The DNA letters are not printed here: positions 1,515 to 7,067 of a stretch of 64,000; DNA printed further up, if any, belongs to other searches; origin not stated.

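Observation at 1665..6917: Single 1750-aa ORF chaining four glycosyltransferase-like modules with a degenerate Hanks-kinase-like module and a SAM methyltransferase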

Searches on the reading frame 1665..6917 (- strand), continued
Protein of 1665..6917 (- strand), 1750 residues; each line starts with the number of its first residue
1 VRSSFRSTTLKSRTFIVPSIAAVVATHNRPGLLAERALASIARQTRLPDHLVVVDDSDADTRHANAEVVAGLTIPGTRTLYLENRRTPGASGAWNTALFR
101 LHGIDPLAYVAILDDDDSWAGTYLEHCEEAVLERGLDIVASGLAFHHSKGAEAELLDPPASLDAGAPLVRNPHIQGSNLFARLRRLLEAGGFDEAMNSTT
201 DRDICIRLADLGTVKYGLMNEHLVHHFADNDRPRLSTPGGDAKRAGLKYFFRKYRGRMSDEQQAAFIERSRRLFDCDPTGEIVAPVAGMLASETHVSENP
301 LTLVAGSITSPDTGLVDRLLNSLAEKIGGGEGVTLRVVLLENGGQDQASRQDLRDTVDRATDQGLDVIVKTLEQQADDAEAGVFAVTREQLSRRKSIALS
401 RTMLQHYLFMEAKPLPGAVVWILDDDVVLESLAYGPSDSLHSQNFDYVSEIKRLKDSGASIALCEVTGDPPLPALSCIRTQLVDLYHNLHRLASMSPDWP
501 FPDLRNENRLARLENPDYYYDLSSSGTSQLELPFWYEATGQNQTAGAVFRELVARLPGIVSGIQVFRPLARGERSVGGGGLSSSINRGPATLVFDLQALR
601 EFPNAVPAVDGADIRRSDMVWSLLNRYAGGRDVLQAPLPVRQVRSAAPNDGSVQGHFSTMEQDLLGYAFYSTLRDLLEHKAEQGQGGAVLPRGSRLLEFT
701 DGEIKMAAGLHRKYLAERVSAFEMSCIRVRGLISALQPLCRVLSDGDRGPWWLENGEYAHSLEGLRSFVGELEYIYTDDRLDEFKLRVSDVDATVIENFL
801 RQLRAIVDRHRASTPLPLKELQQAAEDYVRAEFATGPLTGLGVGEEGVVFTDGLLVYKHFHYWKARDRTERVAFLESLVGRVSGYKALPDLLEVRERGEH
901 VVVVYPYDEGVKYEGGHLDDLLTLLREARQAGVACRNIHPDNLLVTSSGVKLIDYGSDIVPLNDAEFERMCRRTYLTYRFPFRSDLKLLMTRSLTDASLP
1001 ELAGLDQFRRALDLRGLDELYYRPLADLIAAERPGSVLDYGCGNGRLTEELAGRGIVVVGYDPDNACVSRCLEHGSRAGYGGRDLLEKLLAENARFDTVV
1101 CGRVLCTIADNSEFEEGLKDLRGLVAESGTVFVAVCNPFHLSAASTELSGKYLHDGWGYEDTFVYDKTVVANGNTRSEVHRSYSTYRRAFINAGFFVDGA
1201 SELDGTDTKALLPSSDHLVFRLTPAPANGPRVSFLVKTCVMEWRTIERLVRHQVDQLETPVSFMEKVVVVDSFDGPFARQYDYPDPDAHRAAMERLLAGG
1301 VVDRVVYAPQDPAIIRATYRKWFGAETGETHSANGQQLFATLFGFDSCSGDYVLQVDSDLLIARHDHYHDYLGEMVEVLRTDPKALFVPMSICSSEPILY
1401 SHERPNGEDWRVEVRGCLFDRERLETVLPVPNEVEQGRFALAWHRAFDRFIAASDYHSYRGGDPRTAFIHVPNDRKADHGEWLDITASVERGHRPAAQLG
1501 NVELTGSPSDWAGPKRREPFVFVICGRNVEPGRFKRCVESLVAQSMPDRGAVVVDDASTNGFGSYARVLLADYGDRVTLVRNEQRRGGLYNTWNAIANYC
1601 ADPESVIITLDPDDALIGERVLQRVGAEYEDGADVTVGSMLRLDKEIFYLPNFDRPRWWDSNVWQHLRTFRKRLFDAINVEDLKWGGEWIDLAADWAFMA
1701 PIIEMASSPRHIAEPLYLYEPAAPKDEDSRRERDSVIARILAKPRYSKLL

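Call 74: search_protein_families(library=pfam, alignment_id=A7, max_evalue=0.0001)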
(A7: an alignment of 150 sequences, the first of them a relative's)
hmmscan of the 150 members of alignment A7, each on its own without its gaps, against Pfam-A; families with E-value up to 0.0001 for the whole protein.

A. member 1, L001:8425-9723:+ (433 aa): 3 families
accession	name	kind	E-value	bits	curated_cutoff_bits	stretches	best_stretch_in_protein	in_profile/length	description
PF03721.20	UDPG_MGDP_dh_N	-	3e-33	115.4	27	1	1-174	1-181/187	UDP-glucose/GDP-mannose dehydrogenase family, NAD binding domain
PF00984.24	UDPG_MGDP_dh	-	4e-30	104.2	25.4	1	197-287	2-93/94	UDP-glucose/GDP-mannose dehydrogenase family, central domain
PF03720.21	UDPG_MGDP_dh_C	-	9.2e-21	74.6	30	1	311-416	1-103/103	UDP-glucose/GDP-mannose dehydrogenase family, UDP binding domain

B. families by the number of members that match (of 150 scanned): 100 families (the first 25 are shown)
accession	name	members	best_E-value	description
PF01370.27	Epimerase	12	2.2e-62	NAD dependent epimerase/dehydratase family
PF16363.11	GDP_Man_Dehyd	12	1.4e-60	GDP-mannose 4,6 dehydratase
PF18306.6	LDcluster4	9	5.3e-37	SLOG cluster4 family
PF01073.25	3Beta_HSD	9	1.6e-28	3-beta hydroxysteroid dehydrogenase/isomerase family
PF04321.23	RmlD_sub_bind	9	1.3e-20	RmlD substrate binding domain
PF07993.18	NAD_binding_4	9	1.4e-12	Male sterility protein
PF02719.21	Polysacc_synt_2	8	3.7e-20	Polysaccharide biosynthesis protein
PF03721.20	UDPG_MGDP_dh_N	6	2.9e-47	UDP-glucose/GDP-mannose dehydrogenase family, NAD binding domain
PF00984.24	UDPG_MGDP_dh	6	1.5e-32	UDP-glucose/GDP-mannose dehydrogenase family, central domain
PF03720.21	UDPG_MGDP_dh_C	6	2.1e-29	UDP-glucose/GDP-mannose dehydrogenase family, UDP binding domain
PF13460.12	NAD_binding_10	6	5.9e-12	NAD(P)H-binding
PF00106.31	adh_short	5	6.8e-06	short chain dehydrogenase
PF01522.26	Polysacc_deac_1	4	1e-18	Polysaccharide deacetylase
PF00732.25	GMC_oxred_N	3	2.7e-47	GMC oxidoreductase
PF05199.19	GMC_oxred_C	3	1.1e-34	GMC oxidoreductase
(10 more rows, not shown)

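Call 78: search_protein_families(library=ncbifam, proteins=[L021:8523-9830:+, L001:8425-9723:+, L001:15227-16243:-, L012:1901-3271:+], max_evalue=1e-10)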
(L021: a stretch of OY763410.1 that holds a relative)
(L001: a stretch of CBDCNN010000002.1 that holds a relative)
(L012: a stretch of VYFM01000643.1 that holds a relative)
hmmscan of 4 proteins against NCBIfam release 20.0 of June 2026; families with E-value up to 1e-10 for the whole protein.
L021:8523-9830:+ (436 aa): 6 families
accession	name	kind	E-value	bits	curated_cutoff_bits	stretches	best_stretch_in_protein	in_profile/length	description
TIGR03026.1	NDP-sugDHase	subfamily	1.6e-98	330.2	189.8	1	1-410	1-413/413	nucleotide sugar dehydrogenase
NF047673.2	TeichurnBiosyTuaD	equivalog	1.2e-96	324.5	700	1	2-432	3-434/439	UDP-glucose 6-dehydrogenase TuaD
NF041297.1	UDPGDh_AglM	equivalog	1.1e-78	265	670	1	1-414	1-419/429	UDP-glucose 6-dehydrogenase AglM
NF040825.1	UDPMaNacDH_Arch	equivalog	1.3e-38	133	750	1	1-429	1-415/418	UDP-N-acetyl-D-mannosamine dehydrogenase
NF011631.0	PRK15057.1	equivalog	1.3e-28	100.2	757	1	1-287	1-281/388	UDP-glucose 6-dehydrogenase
NF008286.0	PRK11064.1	equivalog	1.7e-27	96.1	459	1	2-357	5-371/420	UDP-N-acetyl-D-mannosamine dehydrogenase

L001:8425-9723:+ (433 aa): 6 families
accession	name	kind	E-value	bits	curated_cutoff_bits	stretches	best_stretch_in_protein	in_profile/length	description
TIGR03026.1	NDP-sugDHase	subfamily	2.5e-92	309.8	189.8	1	1-412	1-413/413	nucleotide sugar dehydrogenase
NF047673.2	TeichurnBiosyTuaD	equivalog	1.1e-89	301.7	700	1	2-431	3-431/439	UDP-glucose 6-dehydrogenase TuaD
NF041297.1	UDPGDh_AglM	equivalog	5.8e-75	252.8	670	1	1-417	1-420/429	UDP-glucose 6-dehydrogenase AglM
NF040825.1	UDPMaNacDH_Arch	equivalog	4.4e-38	131.2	750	1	1-432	1-416/418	UDP-N-acetyl-D-mannosamine dehydrogenase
NF008286.0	PRK11064.1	equivalog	1.2e-27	96.6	459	1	2-351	5-363/420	UDP-N-acetyl-D-mannosamine dehydrogenase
NF011631.0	PRK15057.1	equivalog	3.5e-24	85.6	757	1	1-267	1-263/388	UDP-glucose 6-dehydrogenase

L001:15227-16243:- (338 aa): 20 families
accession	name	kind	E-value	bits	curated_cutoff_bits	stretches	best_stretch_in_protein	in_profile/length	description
TIGR01179.1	galE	equivalog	1.3e-60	204.9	262.3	1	16-331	1-329/332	UDP-glucose 4-epimerase GalE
TIGR01181.1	dTDP_gluc_dehyt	equivalog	1e-52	179.2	365.1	1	16-337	1-321/321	dTDP-glucose 4,6-dehydratase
TIGR04180.1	EDH_00030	hypoth_equivalog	6.5e-42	143.6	475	1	17-313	1-295/297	NAD-dependent 4,6-dehydratase LegB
NF007956.0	PRK10675.1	subfamily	2.7e-37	128.6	394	1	15-326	1-328/338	UDP-glucose 4-epimerase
NF007490.0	PRK10084.1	subfamily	1.6e-35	122.8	649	1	15-337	1-344/361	dTDP-glucose 4,6-dehydratase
NF007582.0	PRK10217.1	equivalog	1e-34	120.2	698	1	16-336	3-340/355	dTDP-glucose 4,6-dehydratase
TIGR02197.1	heptose_epim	equivalog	3.9e-28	98.6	274.6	1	17-329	1-315/316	ADP-glyceromanno-heptose 6-epimerase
NF011728.1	PRK15181.1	equivalog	6.4e-28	97.7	760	1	17-330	18-340/348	Vi polysaccharide biosynthesis UDP-N-acetylglucosaminuronic acid C-4 epimerase TviC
NF042422.1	oxyalk_red_OleD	equivalog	2.7e-23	82.9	580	1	15-282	1-254/329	2-alkyl-3-oxoalkanoate reductase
NF047922.1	GDPFucSynFcl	equivalog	4.8e-23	82.1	500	1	74-332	38-306/308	GDP-L-fucose synthase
TIGR02622.1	CDP_4_6_dhtase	equivalog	6.1e-22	78.2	278.45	1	16-184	6-169/352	CDP-glucose 4,6-dehydratase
NF042423.1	oxyalk_red_Shew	equivalog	5.5e-19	68.4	580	1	15-286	9-265/331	2-alkyl-3-oxoalkanoate reductase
TIGR03466.1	HpnA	hypoth_equivalog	8e-19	67.7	367.65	1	16-317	2-283/327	hopanoid-associated sugar epimerase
NF043036.1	ErythonDh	equivalog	3.1e-18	66.1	325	1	15-215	1-195/321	D-erythronate dehydrogenase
TIGR01472.1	gmd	equivalog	1.2e-17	64.1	415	1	18-198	4-184/342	GDP-mannose 4,6-dehydratase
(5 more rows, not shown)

L012:1901-3271:+ (457 aa): 7 families
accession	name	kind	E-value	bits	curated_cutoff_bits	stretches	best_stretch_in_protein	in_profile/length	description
TIGR03026.1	NDP-sugDHase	subfamily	3e-116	388.6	189.8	1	22-437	2-412/413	nucleotide sugar dehydrogenase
NF041297.1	UDPGDh_AglM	equivalog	5.5e-101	338.6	670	1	22-443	2-420/429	UDP-glucose 6-dehydrogenase AglM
NF047673.2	TeichurnBiosyTuaD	equivalog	4.2e-97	326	700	1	22-457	3-431/439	UDP-glucose 6-dehydrogenase TuaD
NF040825.1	UDPMaNacDH_Arch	equivalog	1.1e-47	162.9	750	1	22-456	2-416/418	UDP-N-acetyl-D-mannosamine dehydrogenase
NF008286.0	PRK11064.1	equivalog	6.1e-39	133.8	459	1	19-438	2-417/420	UDP-N-acetyl-D-mannosamine dehydrogenase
NF011729.0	PRK15182.1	equivalog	2.9e-23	82.3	592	1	18-427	4-401/425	Vi polysaccharide biosynthesis UDP-N-acetylglucosamine C-6 dehydrogenase TviB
NF011631.0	PRK15057.1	equivalog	4.6e-19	68.8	757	1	22-393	2-350/388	UDP-glucose 6-dehydrogenase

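Call 92: find_encoding_contigs(protein=P0001, flank=10000, max_places=2)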
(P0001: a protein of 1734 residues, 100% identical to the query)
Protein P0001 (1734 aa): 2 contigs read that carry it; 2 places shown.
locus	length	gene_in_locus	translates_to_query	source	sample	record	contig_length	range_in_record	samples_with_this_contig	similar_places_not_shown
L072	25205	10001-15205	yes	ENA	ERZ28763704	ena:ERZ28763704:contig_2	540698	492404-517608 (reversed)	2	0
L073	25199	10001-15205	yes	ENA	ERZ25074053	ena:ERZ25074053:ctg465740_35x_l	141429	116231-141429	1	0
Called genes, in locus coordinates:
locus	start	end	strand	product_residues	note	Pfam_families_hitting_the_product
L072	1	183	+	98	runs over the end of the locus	PF04296:YlxR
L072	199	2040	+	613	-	PF04760:IF2_N, PF00025:Arf (faint), PF00009:GTP_EFTU, PF00071:Ras (faint), PF01926:MMR_HSR1, PF22042:EF-G_D2, PF11987:IF-2, PF03144:GTP_EFTU_D2 (weak)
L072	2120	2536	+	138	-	PF02033:RBFA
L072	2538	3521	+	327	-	PF01509:TruB_N, PF16198:TruB_C_2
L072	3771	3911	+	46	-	PF18930:DUF5679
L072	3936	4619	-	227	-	PF02811:PHP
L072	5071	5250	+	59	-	-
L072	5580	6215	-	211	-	PF01726:LexA_DNA_bind, PF00717:Peptidase_S24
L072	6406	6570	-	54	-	PF01649:Ribosomal_S20p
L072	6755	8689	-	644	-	PF02518:HATPase_c, PF00204:DNA_gyraseB, PF01751:Toprim, PF00986:DNA_gyraseB_C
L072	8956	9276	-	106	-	PF18480:DUF5615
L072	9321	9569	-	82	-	PF04255:DUF433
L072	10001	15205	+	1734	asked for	PF00535:Glycos_transf_2, PF13641:Glyco_tranf_2_3 (faint), PF08241:Methyltransf_11, PF08242:Methyltransf_12 (weak), PF13489:Methyltransf_23, PF13649:Methyltransf_25, PF13847:Methyltransf_31 (weak), PF00535:Glycos_transf_2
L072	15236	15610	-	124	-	-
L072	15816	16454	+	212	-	PF01541:GIY-YIG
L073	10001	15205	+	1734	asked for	PF00535:Glycos_transf_2, PF13641:Glyco_tranf_2_3 (faint), PF08241:Methyltransf_11, PF08242:Methyltransf_12 (weak), PF13489:Methyltransf_23, PF13649:Methyltransf_25, PF13847:Methyltransf_31 (weak), PF00535:Glycos_transf_2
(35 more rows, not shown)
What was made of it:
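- Checked: The identical gene, with the same neighbours, lies on two independent assemblies of 540 kb and 141 kb (call 92).
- The identical 1734-aa protein lies on two independent assemblies with identical neighbours (call 92).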
